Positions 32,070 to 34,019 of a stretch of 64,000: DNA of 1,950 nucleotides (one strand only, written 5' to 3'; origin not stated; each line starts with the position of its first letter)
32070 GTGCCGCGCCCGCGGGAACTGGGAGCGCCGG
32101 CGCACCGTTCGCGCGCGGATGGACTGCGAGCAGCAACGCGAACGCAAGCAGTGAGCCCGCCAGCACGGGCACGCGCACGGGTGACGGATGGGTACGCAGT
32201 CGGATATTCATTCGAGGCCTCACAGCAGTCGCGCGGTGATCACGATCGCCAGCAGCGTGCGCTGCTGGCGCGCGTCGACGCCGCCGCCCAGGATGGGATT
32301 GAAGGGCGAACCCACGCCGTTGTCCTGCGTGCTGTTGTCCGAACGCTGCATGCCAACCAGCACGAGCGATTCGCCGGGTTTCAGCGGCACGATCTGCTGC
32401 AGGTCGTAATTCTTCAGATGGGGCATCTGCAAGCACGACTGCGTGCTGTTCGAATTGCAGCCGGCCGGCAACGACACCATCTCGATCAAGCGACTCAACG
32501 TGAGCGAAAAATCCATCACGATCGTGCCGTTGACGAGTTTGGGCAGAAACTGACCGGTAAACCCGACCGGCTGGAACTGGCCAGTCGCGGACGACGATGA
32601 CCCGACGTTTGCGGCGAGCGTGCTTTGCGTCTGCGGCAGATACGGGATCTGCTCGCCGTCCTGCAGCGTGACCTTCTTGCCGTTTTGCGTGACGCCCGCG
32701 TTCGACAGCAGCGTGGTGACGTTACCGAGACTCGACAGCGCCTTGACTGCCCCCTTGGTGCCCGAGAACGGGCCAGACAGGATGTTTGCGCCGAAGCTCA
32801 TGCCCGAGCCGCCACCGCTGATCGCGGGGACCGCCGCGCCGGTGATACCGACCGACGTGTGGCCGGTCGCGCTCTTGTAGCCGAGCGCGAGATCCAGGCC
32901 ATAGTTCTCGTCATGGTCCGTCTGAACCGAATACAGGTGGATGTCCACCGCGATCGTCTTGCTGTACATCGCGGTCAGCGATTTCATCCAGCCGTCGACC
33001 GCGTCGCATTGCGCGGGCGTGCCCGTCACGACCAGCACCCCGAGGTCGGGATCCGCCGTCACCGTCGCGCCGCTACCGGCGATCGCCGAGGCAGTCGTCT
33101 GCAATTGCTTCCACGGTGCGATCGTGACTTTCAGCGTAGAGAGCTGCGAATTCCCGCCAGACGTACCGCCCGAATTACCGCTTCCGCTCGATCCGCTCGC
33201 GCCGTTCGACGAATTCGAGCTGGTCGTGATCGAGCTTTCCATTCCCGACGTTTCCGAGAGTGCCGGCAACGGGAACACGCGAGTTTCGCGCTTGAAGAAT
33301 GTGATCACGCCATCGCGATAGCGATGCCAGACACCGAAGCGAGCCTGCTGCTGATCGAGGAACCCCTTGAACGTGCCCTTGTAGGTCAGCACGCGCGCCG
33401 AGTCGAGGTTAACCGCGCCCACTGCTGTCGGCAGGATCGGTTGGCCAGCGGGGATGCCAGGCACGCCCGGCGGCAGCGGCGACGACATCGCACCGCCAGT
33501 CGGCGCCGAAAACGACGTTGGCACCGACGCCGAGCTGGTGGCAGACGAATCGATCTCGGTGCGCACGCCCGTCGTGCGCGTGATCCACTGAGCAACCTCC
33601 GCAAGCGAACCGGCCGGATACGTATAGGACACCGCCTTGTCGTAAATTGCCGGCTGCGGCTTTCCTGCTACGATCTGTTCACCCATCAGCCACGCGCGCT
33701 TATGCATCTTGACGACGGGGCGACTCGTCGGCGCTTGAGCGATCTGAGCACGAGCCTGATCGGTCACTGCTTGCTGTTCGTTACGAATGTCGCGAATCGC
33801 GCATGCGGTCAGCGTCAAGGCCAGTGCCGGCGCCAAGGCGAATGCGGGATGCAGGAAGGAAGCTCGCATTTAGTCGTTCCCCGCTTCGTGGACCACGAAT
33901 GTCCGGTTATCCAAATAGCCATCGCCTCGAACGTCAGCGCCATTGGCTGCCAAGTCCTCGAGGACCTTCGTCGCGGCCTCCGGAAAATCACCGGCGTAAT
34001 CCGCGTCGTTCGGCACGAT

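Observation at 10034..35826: One continuous super-operon fuses a VirB/VirD4 (type IVa) secretion system with a complete R64/PAPI-type thin-pilus (type IVb pilus) gene set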

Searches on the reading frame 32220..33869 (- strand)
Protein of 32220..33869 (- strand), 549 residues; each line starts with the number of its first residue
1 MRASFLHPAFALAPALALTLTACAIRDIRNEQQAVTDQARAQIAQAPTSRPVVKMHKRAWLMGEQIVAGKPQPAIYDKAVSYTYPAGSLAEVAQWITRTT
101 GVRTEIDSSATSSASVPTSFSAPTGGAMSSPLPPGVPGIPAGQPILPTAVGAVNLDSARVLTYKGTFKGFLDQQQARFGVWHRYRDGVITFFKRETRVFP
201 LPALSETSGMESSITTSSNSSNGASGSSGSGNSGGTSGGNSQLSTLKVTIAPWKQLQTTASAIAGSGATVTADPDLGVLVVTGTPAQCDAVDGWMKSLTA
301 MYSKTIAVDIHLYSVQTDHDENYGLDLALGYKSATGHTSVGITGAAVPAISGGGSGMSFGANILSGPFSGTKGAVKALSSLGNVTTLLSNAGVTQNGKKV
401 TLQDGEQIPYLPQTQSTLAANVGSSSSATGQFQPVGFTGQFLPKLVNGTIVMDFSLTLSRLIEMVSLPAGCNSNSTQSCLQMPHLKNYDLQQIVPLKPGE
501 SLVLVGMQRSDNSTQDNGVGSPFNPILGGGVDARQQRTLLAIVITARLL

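Call 6: search_protein_families(library=pfam, proteins=[window:32220-33869:-], max_evalue=0.01)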
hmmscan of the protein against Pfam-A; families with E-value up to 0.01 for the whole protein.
window:32220-33869:- (549 aa): 3 families
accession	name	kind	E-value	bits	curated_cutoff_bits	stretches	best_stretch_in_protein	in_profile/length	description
PF00263.26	Secretin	-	1.9e-08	34.5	27.5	1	377-519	1-134/169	Bacterial type II and III secretion system protein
PF07655.18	Secretin_N_2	-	1.9e-05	25.5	23.4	1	196-268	1-81/91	Secretin N-terminal domain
PF03958.22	Secretin_N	-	0.0006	20.4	28.2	1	251-291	25-56/69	Bacterial type II/III secretion system short domain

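Call 9: search_protein_families(library=ncbifam, proteins=[window:32220-33869:-], max_evalue=0.001)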
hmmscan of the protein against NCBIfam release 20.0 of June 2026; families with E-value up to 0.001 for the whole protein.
window:32220-33869:- (549 aa): 3 families
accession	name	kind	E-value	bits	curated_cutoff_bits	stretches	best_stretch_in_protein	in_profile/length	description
TIGR02520.1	pilus_B_mal_scr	equivalog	1e-62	212.4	287.65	1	59-545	7-510/513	PilN family type IVB pilus formation outer membrane protein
TIGR02519.1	pilus_MshL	equivalog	8.7e-16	57.8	250.2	1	273-519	4-256/290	pilus (MSHA type) biogenesis protein MshL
TIGR02517.1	type_II_gspD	equivalog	4.2e-09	35.4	351.35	1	215-519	264-556/600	type II secretion system secretin GspD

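Call 23: search_dna_similar(query=window:32220-33869:-, collection=plasmids, mode=protein, max_rows=60, rows=spread, max_evalue=1e-10)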
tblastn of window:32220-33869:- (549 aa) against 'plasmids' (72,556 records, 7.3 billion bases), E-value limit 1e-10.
Records with a match: 2789; places in all: 2811; records where one place covers at least 80% of the query: 54.
Best place of each record, by identity: >=99% 1; 95-99% 1; 80-90% 1; <60% 2786.
By first word of the organism name: Escherichia 1665; Salmonella 517; Shigella 139; Serratia 95; Klebsiella 74; Enterobacter 47; Citrobacter 34; Pseudomonas 31; Burkholderia 30; Yersinia 29; and 47 more.
By predicted mobility (MOB-suite, as given by PLSDB): conjugative 2418; mobilizable 186; non-mobilizable 185.
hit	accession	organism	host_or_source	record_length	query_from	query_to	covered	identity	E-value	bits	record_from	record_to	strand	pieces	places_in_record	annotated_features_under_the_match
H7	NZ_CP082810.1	Burkholderia contaminans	Homo sapiens,Swab from tracheostomic ...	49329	25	549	96%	100.0%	0e+0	884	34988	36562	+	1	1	secretin N-terminal domain-containing protein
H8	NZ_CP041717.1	Acidiphilium multivorum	Cell culture,activated sludge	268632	134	549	76%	33.1%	2e-54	206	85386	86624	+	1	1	secretin N-terminal domain-containing protein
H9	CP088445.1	Escherichia coli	Homo sapiens,blood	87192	170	549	69%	27.6%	1e-23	113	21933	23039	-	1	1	PilN family type IVB pilus formation outer membrane protein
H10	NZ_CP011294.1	Salmonella enterica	Homo sapiens,alloplastic vascular ...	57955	170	549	69%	27.5%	1e-19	101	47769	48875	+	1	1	PilN family type IVB pilus formation outer membrane protein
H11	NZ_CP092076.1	Salmonella enterica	Homo sapiens,feces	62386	170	549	69%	27.5%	1e-19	101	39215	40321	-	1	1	PilN family type IVB pilus formation outer membrane protein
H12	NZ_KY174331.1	Shigella sonnei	-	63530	170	549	69%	27.2%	2e-19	100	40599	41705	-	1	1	PilN family type IVB pilus formation outer membrane protein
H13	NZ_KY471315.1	Escherichia coli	Homo sapiens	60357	170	549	69%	27.2%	2e-19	100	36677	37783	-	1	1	PilN family type IVB pilus formation outer membrane protein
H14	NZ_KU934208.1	Escherichia coli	chicken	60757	170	549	69%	27.2%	2e-19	100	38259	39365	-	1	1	PilN family type IVB pilus formation outer membrane protein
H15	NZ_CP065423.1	Salmonella enterica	pig,Cell culture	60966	170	549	69%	27.2%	2e-19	100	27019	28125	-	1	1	PilN family type IVB pilus formation outer membrane protein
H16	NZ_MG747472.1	Klebsiella pneumoniae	Homo sapiens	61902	170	549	69%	27.2%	2e-19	100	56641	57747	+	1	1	PilN family type IVB pilus formation outer membrane protein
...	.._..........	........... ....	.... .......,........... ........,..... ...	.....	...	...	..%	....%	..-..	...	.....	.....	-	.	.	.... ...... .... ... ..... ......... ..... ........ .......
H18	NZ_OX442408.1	Escherichia coli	-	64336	170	549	69%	27.2%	2e-19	100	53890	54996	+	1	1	PilN family type IVB pilus formation outer membrane protein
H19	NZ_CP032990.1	Escherichia coli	cell culture,Jin River water W2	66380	170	549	69%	27.2%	2e-19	100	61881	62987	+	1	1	PilN family type IVB pilus formation outer membrane protein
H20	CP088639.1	Escherichia coli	Homo sapiens,blood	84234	170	549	69%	27.1%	7e-22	107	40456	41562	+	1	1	PilN family type IVB pilus formation outer membrane protein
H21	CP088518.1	Escherichia coli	Homo sapiens,blood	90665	170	549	69%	27.1%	7e-22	107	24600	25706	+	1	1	PilN family type IVB pilus formation outer membrane protein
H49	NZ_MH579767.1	Salmonella enterica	-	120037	279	545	49%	31.0%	5e-20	102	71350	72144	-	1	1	PilN family type IVB pilus formation outer membrane protein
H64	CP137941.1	Pseudomonas aeruginosa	Homo sapiens,bronchoalveolar lavage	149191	277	545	49%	28.2%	2e-19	100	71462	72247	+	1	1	PilN family type IVB pilus formation outer membrane protein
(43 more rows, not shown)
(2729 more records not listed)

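Call 24: search_dna_similar(query=window:32220-33869:-, collection=plasmids, mode=protein, max_rows=60, rows=best, max_evalue=1e-30)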
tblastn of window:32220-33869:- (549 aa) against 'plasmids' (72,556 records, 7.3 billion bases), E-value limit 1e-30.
Records with a match: 52; places in all: 53; records where one place covers at least 80% of the query: 43.
Best place of each record, by identity: >=99% 1; 95-99% 1; 80-90% 1; <60% 49.
By first word of the organism name: Burkholderia 22; Cupriavidus 10; Ralstonia 9; Paraburkholderia 4; Acetobacter 2; Gluconobacter 2; Caballeronia 1; Acidovorax 1; Acidiphilium 1.
By predicted mobility (MOB-suite, as given by PLSDB): non-mobilizable 26; mobilizable 14; conjugative 12.
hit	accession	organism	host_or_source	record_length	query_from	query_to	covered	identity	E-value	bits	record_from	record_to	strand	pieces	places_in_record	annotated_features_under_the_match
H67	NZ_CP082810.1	Burkholderia contaminans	Homo sapiens,Swab from tracheostomic ...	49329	25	549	96%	100.0%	0e+0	884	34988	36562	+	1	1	secretin N-terminal domain-containing protein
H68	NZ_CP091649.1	Burkholderia aenigmatica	-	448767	25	549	96%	96.6%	0e+0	867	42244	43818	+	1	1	secretin N-terminal domain-containing protein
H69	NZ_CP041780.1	Burkholderia sp. MS455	single cell,soybean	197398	25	549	96%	89.7%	0e+0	821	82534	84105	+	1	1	pilus assembly protein PilN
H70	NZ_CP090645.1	Burkholderia contaminans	sheep,milk,milk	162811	25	549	96%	51.5%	3e-144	467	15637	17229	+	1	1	pilus assembly protein PilN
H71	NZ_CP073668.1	Burkholderia contaminans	Homo sapiens,blood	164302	25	549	96%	51.5%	3e-144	467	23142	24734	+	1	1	pilus assembly protein PilN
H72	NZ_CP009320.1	Burkholderia gladioli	Plant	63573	25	549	96%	50.7%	6e-141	457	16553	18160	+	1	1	hypothetical protein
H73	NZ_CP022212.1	Burkholderia gladioli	Environment,environmental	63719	25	549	96%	50.7%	6e-141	457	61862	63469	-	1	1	hypothetical protein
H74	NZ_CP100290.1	Burkholderia glumae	cell culture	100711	25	549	96%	49.1%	3e-136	443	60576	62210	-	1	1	pilus assembly protein PilN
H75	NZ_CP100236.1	Burkholderia glumae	cell culture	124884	25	549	96%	49.1%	3e-136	443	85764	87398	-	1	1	pilus assembly protein PilN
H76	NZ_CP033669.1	Burkholderia glumae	bacterial cell,diseased rice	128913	25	549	96%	49.1%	3e-136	443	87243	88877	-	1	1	pilus assembly protein PilN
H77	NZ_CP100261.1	Burkholderia glumae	cell culture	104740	25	549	96%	49.1%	1e-135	442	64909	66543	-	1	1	hypothetical protein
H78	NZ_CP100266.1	Burkholderia glumae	cell culture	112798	25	549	96%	48.9%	4e-135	440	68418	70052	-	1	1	pilus assembly protein PilN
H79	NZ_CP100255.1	Burkholderia glumae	cell culture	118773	25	534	93%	48.6%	2e-127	418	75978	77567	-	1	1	pilus assembly protein PilN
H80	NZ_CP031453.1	Burkholderia gladioli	Lagria villosa,Whole organism,Female ...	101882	59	549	89%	50.1%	1e-126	416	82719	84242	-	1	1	pilus assembly protein PilN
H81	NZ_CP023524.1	Burkholderia gladioli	Onion,onion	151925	59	549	89%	49.1%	8e-124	407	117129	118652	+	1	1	pilus assembly protein PilN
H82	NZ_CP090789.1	Burkholderia vietnamiensis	Homo sapiens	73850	25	549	96%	45.7%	1e-120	398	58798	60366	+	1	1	pilus assembly protein PilN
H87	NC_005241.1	Cupriavidus necator H16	-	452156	25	549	96%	44.7%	2e-114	380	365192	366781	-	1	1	secretin N-terminal domain-containing protein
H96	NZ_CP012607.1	Ralstonia insidiosa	fresh-cut produce processing plant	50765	55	549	90%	43.3%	1e-103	349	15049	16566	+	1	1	hypothetical protein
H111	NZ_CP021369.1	Acidovorax carolinensis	-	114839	130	549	77%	32.9%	3e-42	170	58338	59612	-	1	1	secretin N-terminal domain-containing protein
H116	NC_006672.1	Gluconobacter oxydans 621H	-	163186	253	549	54%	33.0%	9e-36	150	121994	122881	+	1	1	secretin N-terminal domain-containing protein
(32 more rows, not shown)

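Call 25: get_annotated_region(hit=H87, flank=20000)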
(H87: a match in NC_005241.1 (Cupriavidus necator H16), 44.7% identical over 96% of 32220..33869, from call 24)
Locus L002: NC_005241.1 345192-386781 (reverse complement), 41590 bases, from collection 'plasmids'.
description: Cupriavidus necator H16 megaplasmid pHG1, complete sequence
organism: Cupriavidus necator H16 (NCBI taxid 381666)
taxonomy: Bacteria; Pseudomonadota; Betaproteobacteria; Burkholderiales; Burkholderiaceae; Cupriavidus; Cupriavidus necator; Cupriavidus necator H16
host: -; source: -; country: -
typing (MOB-suite, as given by PLSDB): conjugative; replicon rep_cluster_120; relaxase MOBH,MOBP; mating-pair formation MPF_T
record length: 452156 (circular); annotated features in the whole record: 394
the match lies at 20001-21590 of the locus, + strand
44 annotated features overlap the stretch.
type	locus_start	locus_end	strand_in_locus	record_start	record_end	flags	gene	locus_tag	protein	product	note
CDS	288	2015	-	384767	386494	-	-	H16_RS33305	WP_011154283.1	ATP-dependent helicase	-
CDS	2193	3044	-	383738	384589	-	-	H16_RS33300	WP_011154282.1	hypothetical protein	-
CDS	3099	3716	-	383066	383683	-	-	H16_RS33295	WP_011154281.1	DUF4400 domain-containing protein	-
CDS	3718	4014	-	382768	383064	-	-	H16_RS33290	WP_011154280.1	hypothetical protein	-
CDS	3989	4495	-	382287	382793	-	-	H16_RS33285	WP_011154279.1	hypothetical protein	-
CDS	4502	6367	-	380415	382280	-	traD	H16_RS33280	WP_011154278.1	conjugative transfer system coupling protein TraD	GO:0015074 - DNA integration [Evidence IEA]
CDS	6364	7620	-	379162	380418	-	-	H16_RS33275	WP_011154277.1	TraI domain-containing protein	-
CDS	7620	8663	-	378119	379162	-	-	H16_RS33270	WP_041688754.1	type IV secretion system protein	-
CDS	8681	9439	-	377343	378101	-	-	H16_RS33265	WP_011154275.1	conjugal transfer protein TrbJ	-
CDS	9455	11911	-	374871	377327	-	-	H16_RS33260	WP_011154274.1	VirB4 family type IV secretion system protein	-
CDS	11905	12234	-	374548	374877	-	-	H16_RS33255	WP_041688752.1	conjugal transfer protein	-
CDS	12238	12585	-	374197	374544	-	-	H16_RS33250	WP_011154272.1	TrbC/VirB2 family protein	-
CDS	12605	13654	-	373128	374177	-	-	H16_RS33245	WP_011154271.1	ATPase, T2SS/T4P/T4SS family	-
CDS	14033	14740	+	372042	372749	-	-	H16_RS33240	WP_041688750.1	VirB8/TrbF family protein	-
CDS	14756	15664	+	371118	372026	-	-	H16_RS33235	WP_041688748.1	TrbG/VirB9 family P-type conjugative transfer protein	-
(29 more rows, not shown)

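Call 26: get_annotated_region(hit=H96, flank=20000)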
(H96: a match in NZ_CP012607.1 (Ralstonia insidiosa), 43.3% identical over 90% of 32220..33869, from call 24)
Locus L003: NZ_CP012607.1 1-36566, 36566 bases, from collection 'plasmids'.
description: Ralstonia insidiosa strain FC1138 plasmid unnamed, complete sequence
organism: Ralstonia insidiosa (NCBI taxid 190721)
taxonomy: Bacteria; Pseudomonadota; Betaproteobacteria; Burkholderiales; Burkholderiaceae; Ralstonia; Ralstonia insidiosa
host: -; source: fresh-cut produce processing plant; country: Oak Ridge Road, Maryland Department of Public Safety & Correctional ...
typing (MOB-suite, as given by PLSDB): non-mobilizable; replicon rep_cluster_1705; mating-pair formation MPF_T
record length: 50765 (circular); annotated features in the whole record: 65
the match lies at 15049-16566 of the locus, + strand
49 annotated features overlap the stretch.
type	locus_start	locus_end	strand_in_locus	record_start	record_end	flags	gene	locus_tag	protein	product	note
CDS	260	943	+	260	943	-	-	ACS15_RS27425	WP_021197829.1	hypothetical protein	-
CDS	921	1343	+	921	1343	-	-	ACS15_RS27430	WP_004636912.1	hypothetical protein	-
CDS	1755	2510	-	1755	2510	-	-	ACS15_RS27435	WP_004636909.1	replication initiation protein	GO:0006270 - DNA replication initiation [Evidence IEA]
CDS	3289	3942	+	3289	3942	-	-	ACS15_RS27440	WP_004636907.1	hypothetical protein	-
CDS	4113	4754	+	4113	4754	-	-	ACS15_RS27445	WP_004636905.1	division plane positioning ATPase MipZ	-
CDS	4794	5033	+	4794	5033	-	-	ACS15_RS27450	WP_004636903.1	plasmid partition protein ParG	-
CDS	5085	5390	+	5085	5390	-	-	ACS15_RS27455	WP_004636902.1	hypothetical protein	-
CDS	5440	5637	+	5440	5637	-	-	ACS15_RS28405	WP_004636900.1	hypothetical protein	-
CDS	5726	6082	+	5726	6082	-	-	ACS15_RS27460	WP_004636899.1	hypothetical protein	-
CDS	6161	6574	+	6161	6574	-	-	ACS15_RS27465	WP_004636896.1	hypothetical protein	-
CDS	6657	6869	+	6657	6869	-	-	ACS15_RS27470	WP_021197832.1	hypothetical protein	-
CDS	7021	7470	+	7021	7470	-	-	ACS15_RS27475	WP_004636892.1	hypothetical protein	-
CDS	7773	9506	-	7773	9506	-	-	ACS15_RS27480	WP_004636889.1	phage integrase family protein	-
CDS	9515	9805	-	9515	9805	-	-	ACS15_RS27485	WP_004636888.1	hypothetical protein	-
CDS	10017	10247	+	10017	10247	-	-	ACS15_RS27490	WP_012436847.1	hypothetical protein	-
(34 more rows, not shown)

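Call 29: get_annotated_region(hit=H72, flank=20000)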
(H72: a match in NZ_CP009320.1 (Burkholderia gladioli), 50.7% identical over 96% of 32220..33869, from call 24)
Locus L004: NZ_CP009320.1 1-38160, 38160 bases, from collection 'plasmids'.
description: Burkholderia gladioli strain ATCC 10248 plasmid 2, complete sequence
organism: Burkholderia gladioli (NCBI taxid 28095)
taxonomy: Bacteria; Pseudomonadota; Betaproteobacteria; Burkholderiales; Burkholderiaceae; Burkholderia; Burkholderia gladioli
host: -; source: Plant; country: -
typing (MOB-suite, as given by PLSDB): mobilizable; relaxase MOBQ
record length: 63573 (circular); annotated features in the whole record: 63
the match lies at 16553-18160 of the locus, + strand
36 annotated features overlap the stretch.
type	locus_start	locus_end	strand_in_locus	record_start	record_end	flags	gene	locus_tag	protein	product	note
CDS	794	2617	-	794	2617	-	-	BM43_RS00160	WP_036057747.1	site-specific integrase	-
CDS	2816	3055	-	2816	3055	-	-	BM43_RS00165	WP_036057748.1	hypothetical protein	-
CDS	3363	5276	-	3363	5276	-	-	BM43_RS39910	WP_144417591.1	hypothetical protein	-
CDS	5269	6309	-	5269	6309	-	-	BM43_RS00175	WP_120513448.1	ATP-binding protein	-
CDS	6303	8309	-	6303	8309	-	-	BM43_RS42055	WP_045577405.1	hypothetical protein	-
CDS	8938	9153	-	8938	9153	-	-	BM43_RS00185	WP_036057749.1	hypothetical protein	-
CDS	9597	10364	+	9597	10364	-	-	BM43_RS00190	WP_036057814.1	ParA family protein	-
CDS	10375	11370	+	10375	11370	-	-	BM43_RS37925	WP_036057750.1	ParB/RepB/Spo0J family partition protein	GO:0007059 - chromosome segregation [Evidence IEA]; GO:0000910 - cytokinesis [Evidence IEA]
CDS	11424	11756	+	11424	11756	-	-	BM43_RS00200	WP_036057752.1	TrfB-related DNA-binding protein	-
CDS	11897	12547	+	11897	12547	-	-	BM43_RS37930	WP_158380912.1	PH domain-containing protein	-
CDS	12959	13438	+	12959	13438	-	-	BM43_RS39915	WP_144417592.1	hypothetical protein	-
CDS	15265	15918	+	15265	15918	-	-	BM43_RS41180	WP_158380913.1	TcpQ domain-containing protein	-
CDS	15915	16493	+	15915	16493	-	-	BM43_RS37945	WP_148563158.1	toxin co-regulated pilus biosynthesis Q family protein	-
CDS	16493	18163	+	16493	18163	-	-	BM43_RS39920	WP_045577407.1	hypothetical protein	-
CDS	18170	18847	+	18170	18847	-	pilP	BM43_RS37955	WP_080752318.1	type IV pilus biogenesis protein PilP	GO:0009297 - pilus assembly [Evidence IEA]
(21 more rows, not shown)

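Call 44: get_annotated_region(hit=H49, flank=13000)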
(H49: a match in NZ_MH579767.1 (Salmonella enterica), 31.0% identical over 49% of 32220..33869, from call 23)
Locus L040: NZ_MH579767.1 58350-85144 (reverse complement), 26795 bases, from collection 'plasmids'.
description: Salmonella enterica subsp. enterica serovar Typhi strain SAL-18-0989 isolate B plasmid pSTY-blaCTX-M-65, complete sequence
organism: Salmonella enterica (NCBI taxid 90370)
taxonomy: Bacteria; Pseudomonadota; Gammaproteobacteria; Enterobacterales; Enterobacteriaceae; Salmonella; Salmonella enterica
host: -; source: -; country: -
typing (MOB-suite, as given by PLSDB): conjugative; replicon IncI-gamma/K1; relaxase MOBP; mating-pair formation MPF_I
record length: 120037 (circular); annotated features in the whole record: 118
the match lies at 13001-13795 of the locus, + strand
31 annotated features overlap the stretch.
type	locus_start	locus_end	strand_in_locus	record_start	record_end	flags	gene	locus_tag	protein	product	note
CDS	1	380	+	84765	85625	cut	-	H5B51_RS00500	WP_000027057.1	broad-spectrum class A beta-lactamase TEM-1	-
predicted_resistance_gene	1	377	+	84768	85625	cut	blaTEM-1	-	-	broad-spectrum class A beta-lactamase TEM-1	predicted by amrfinderplus; class BETA-LACTAM; identity 100.0%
CDS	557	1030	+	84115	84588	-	-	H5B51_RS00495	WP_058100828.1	hypothetical protein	-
CDS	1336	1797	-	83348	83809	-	-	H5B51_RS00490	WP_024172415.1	hypothetical protein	-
CDS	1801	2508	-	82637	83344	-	-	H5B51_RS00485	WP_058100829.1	hypothetical protein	-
CDS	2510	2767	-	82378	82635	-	-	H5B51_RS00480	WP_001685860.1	hypothetical protein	-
CDS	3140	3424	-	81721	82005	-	-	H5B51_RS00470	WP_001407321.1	ribbon-helix-helix domain-containing protein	-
CDS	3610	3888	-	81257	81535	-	yacB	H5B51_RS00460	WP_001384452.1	type II toxin-antitoxin system toxin YacB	-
CDS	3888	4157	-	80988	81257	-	yacA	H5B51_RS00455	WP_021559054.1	type II toxin-antitoxin system antitoxin YacA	-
CDS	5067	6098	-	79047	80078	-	repA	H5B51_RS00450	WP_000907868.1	plasmid replication initiator RepA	-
CDS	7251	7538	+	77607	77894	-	-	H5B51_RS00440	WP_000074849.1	conjugal transfer protein TraA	-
CDS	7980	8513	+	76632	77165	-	-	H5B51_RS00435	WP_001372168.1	transcription termination/antitermination NusG family protein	-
CDS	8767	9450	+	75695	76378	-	-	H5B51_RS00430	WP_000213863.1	hypothetical protein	-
CDS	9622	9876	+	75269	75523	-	-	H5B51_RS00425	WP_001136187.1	PilI type IV pilus biogenesis protein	-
CDS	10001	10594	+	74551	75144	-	-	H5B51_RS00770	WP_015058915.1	hypothetical protein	-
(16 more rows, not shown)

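Call 52: get_annotated_region(hit=H82, flank=20000)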
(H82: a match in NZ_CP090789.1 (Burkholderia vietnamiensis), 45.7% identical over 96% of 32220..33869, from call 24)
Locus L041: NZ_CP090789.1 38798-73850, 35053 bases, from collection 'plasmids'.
description: Burkholderia vietnamiensis strain 2003Ycf867 plasmid p1_2003Ycf867, complete sequence
organism: Burkholderia vietnamiensis (NCBI taxid 60552)
taxonomy: Bacteria; Pseudomonadota; Betaproteobacteria; Burkholderiales; Burkholderiaceae; Burkholderia; Burkholderia vietnamiensis
host: -; source: Homo sapiens; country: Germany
typing (MOB-suite, as given by PLSDB): non-mobilizable
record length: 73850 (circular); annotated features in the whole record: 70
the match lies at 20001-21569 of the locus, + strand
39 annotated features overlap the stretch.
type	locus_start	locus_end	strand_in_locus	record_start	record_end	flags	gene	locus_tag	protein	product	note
CDS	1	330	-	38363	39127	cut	-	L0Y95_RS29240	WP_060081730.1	VRR-NUC domain-containing protein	-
CDS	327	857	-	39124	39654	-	-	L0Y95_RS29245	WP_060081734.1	PAAR domain-containing protein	-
CDS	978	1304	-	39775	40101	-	-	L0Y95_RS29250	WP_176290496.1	hypothetical protein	-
CDS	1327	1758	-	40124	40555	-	-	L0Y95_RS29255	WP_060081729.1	TA system VapC family ribonuclease toxin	-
CDS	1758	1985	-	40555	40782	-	-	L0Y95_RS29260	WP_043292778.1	hypothetical protein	-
CDS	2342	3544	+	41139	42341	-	-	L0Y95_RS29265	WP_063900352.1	hypothetical protein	-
CDS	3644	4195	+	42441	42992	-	-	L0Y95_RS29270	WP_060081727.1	hypothetical protein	-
CDS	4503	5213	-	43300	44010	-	-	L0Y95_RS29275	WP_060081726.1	hypothetical protein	-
CDS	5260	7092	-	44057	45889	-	-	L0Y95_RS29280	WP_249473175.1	site-specific integrase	-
CDS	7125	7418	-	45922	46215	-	-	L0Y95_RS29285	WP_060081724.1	hypothetical protein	-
CDS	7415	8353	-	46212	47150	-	-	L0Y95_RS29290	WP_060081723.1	abortive infection family protein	-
CDS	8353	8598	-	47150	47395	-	-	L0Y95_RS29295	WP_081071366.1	hypothetical protein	-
CDS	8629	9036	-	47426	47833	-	-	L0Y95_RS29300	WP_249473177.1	hypothetical protein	-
CDS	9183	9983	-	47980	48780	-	-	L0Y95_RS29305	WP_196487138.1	hypothetical protein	-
CDS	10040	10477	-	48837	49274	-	-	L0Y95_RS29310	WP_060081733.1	hypothetical protein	-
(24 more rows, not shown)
